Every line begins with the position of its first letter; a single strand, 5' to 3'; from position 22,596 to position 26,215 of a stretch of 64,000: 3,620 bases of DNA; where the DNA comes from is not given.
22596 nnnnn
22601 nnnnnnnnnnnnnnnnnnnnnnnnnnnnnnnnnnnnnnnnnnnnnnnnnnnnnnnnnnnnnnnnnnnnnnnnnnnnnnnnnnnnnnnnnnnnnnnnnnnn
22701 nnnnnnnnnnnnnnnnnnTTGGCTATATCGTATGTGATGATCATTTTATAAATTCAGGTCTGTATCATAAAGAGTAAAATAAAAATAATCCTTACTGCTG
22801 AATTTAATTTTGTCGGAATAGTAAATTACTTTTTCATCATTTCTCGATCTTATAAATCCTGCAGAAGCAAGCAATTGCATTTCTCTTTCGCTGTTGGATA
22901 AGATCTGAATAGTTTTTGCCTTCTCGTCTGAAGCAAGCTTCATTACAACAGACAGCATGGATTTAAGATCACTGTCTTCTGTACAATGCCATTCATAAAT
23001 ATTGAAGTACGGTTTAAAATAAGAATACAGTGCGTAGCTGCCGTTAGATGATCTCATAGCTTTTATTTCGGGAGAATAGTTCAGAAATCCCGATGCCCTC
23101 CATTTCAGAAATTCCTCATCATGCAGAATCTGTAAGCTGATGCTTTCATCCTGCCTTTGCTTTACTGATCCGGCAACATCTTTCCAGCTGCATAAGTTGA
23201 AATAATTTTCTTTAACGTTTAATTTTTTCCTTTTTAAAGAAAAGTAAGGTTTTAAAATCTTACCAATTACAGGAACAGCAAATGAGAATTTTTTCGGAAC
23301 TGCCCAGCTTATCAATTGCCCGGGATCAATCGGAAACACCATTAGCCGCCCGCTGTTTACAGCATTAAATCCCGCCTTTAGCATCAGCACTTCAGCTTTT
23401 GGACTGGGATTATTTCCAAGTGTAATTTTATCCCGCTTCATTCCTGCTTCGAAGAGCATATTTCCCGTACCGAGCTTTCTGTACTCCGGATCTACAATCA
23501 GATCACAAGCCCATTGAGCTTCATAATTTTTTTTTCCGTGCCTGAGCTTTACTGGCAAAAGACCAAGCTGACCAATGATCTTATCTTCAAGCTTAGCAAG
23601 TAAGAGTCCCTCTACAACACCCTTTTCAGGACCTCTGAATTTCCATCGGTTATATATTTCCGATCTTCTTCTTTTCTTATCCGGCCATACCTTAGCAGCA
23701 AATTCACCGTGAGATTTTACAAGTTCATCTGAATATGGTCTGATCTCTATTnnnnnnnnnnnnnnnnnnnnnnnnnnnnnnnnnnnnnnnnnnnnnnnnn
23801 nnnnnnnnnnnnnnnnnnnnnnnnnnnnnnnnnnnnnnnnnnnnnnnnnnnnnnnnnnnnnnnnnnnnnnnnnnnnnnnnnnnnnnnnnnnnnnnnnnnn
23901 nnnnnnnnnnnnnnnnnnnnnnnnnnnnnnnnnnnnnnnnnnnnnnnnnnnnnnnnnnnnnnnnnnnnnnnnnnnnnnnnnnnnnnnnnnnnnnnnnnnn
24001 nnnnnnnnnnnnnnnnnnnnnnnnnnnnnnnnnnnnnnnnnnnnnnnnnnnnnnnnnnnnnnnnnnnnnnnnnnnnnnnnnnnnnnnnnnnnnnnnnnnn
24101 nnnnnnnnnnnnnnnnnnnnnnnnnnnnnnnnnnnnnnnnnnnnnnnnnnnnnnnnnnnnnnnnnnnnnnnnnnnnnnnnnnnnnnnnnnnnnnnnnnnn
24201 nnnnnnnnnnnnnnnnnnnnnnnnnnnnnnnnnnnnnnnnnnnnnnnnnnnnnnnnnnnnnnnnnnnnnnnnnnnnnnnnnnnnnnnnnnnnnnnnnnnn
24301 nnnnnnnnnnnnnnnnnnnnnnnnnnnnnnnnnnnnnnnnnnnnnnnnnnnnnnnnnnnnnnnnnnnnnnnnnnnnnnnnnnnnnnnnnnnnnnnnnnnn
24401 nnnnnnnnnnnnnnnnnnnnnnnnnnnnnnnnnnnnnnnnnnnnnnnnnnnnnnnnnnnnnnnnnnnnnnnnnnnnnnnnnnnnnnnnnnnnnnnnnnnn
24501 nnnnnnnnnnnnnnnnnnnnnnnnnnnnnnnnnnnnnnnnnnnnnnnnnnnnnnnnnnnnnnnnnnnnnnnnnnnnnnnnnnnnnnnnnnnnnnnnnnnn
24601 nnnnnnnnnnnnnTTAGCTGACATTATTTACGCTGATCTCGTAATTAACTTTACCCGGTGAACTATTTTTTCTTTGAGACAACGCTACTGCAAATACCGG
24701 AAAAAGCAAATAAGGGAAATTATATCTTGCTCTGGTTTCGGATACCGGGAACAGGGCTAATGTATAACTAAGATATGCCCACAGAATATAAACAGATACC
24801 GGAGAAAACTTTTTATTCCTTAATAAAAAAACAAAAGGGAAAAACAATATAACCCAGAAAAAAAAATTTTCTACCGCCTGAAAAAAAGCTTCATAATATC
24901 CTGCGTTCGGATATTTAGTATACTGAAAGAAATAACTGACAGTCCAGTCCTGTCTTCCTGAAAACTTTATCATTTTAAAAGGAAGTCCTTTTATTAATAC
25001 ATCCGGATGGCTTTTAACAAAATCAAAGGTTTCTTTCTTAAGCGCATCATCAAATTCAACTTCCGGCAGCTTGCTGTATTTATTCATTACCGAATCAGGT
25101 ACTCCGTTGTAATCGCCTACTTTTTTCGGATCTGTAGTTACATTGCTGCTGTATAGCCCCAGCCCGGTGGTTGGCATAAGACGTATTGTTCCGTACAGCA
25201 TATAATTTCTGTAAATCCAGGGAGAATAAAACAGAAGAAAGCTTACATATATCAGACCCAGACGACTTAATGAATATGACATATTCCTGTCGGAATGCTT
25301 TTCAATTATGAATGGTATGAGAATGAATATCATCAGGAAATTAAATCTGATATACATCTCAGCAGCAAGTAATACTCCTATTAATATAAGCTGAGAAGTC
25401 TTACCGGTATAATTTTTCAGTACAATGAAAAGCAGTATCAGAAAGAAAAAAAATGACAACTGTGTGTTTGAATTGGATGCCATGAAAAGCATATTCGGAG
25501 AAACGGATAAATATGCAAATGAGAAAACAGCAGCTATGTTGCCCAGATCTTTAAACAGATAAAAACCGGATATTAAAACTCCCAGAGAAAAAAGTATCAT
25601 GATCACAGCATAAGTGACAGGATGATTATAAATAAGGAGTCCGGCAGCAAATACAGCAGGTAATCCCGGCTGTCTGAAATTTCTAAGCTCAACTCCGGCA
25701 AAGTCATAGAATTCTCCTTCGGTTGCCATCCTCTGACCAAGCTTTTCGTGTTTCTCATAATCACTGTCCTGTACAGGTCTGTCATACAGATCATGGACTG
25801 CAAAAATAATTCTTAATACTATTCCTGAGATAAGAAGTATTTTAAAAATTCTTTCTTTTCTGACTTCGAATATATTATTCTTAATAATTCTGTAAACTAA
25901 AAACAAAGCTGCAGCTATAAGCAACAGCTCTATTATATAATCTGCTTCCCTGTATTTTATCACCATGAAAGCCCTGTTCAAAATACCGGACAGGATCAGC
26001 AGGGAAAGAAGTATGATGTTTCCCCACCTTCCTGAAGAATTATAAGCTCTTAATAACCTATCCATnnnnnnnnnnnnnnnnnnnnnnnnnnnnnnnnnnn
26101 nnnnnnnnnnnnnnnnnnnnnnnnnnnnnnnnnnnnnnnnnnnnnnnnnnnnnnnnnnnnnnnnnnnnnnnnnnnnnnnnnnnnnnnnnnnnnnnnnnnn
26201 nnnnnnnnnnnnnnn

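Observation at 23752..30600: Second Arn-like module containing two unknown-function families (WbqC and a beta-propeller)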

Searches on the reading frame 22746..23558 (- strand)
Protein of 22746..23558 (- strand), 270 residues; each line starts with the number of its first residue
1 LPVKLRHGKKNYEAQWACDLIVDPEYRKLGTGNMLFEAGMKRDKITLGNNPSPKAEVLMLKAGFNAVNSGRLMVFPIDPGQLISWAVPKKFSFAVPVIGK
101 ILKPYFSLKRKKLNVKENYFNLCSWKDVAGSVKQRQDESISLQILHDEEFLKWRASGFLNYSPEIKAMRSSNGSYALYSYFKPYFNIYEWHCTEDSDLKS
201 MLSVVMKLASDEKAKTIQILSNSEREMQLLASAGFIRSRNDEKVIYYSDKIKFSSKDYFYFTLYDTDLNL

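Call 4: search_protein_families(library=pfam, proteins=[window:22746-23558:-], max_evalue=0.01)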
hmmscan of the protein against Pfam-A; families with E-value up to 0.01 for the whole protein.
window:22746-23558:- (270 aa): 1 family
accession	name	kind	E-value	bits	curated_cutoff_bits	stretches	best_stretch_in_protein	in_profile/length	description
PF13508.13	Acetyltransf_7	-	0.0016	19.2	27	1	14-64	27-82/84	Acetyltransferase (GNAT) domain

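Call 5: search_protein_families(library=ncbifam, proteins=[window:22746-23558:-], max_evalue=0.01)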
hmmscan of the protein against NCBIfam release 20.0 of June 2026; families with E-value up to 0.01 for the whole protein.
window:22746-23558:- (270 aa): 0 families

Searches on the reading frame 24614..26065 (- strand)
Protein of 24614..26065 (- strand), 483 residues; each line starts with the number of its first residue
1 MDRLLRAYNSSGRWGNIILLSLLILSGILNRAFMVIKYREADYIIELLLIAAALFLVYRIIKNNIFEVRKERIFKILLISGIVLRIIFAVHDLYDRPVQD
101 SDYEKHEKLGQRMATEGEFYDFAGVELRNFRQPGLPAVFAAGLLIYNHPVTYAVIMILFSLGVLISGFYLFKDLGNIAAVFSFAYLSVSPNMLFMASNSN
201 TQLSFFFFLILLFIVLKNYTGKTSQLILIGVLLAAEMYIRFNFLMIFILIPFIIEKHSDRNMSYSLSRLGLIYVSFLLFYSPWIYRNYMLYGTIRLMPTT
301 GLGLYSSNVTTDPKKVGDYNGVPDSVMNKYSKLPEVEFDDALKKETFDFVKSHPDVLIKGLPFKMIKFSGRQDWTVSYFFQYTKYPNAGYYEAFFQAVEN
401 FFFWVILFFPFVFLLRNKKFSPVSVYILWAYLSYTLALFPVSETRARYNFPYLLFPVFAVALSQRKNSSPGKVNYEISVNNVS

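Call 4: search_protein_families(library=pfam, proteins=[window:24614-26065:-], max_evalue=0.01)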
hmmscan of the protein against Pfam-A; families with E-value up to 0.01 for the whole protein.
window:24614-26065:- (483 aa): 1 family
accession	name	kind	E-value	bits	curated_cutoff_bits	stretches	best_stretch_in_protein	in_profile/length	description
PF13231.12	PMT_2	-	0.0026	18.4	26.1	1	154-284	26-158/160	Dolichyl-phosphate-mannose-protein mannosyltransferase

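Call 5: search_protein_families(library=ncbifam, proteins=[window:24614-26065:-], max_evalue=0.01)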
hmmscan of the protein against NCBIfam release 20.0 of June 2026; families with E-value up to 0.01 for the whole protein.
window:24614-26065:- (483 aa): 1 family
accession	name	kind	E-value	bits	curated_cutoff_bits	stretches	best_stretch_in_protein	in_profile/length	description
NF047440.1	LA3751_2_3_fam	subfamily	7.6e-05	21.7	200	1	137-294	87-247/460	LA_3751/LA_3752 family putative glycosyltransferase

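Call 59: search_solved_structures(query=window:24614-26065:-, max_evalue=10)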
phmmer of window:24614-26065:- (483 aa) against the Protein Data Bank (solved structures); distinct sequences matched with E-value up to 10: 0.

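Call 61: find_homologous_proteins(query=window:24614-26065:-, max_evalue=0.001)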
Query window:24614-26065:- (483 aa): 59 proteins with E <= 0.001 among 8000 candidates.
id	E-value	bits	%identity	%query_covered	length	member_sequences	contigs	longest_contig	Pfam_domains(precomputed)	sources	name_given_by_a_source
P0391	8.4e-294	993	92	100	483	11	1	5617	-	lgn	-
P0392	2.9e-272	922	86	97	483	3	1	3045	-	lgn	-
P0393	1.4e-265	900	84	98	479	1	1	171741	-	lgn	-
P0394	1.5e-261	887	81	100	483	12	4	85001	-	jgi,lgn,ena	-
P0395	6.7e-251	851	79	99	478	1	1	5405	-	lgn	-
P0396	3.6e-235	800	72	98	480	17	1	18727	-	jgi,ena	jgi:hypothetical protein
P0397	2.2e-234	797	75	97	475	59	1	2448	-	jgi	-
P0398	2.1e-233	794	74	98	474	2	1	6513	-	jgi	-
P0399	1.6e-232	791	76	96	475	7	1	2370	-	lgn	-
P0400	3.3e-231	787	73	98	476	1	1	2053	-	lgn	-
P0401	3.6e-231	786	73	96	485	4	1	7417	-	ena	-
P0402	1.4e-228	778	73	97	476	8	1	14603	-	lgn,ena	-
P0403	1.7e-227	774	72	98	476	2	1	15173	-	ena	-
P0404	1.2e-226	772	73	97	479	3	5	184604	-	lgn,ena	-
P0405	6.3e-219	746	71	93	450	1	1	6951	-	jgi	-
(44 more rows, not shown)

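Call 64: search_solved_structures(query=A3, max_evalue=10)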
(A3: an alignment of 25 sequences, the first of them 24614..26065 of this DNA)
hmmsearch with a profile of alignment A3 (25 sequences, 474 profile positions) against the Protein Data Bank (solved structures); distinct sequences matched with E-value up to 10: 0.

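Call 88: search_protein_families(library=pfam, alignment_id=A3, max_evalue=0.05)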
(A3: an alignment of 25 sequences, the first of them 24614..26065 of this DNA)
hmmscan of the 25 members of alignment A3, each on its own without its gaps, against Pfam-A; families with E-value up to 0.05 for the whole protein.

A. member 1, window:24614-26065:- (483 aa): 1 family
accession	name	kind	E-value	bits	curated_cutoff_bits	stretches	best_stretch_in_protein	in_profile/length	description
PF13231.12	PMT_2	-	0.0026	18.4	26.1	1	154-284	26-158/160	Dolichyl-phosphate-mannose-protein mannosyltransferase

B. families by the number of members that match (of 25 scanned): 2 families
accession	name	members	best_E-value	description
PF13231.12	PMT_2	1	0.0026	Dolichyl-phosphate-mannose-protein mannosyltransferase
PF12841.12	YvrJ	1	0.043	YvrJ protein family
